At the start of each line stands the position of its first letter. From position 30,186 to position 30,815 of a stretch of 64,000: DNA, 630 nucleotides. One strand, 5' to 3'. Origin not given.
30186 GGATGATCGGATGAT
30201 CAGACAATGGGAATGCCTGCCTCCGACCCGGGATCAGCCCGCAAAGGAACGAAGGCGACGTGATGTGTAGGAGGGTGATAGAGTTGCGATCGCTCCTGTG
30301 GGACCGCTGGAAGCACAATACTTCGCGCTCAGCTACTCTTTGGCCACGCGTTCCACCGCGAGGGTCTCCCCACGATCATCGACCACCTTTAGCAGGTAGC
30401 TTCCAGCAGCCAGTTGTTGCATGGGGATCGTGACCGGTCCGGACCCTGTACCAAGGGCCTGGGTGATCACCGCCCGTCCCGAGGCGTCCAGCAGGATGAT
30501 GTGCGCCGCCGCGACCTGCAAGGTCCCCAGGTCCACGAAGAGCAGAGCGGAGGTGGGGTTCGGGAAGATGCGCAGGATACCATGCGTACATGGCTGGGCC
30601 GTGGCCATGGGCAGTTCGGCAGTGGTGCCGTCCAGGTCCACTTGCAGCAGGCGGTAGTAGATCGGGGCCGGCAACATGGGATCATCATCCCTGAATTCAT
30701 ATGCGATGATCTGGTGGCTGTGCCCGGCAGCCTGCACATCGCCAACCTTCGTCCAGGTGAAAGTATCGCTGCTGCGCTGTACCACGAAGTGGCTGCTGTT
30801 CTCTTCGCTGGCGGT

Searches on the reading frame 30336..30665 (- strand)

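Call 49: search_protein_families(library=ncbifam, proteins=[window:30336-30665:-], max_evalue=0.05)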
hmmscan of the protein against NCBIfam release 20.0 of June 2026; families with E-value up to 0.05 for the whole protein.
window:30336-30665:- (110 aa): 3 families
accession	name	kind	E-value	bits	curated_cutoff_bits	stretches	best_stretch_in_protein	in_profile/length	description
TIGR04183.1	Por_Secre_tail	domain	8.2e-08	32.1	23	1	33-99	1-63/72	T9SS type A sorting domain-containing protein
NF038113.1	T9SSA_dep_M36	equivalog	5.6e-07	28.1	885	1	27-97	789-858/869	T9SS-dependent M36 family metallopeptidase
NF050177.1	TapA_OM_Porphy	equivalog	0.00019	20.3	500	1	29-99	469-535/544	TapA/TapC family T9SS-dependent outer membrane protein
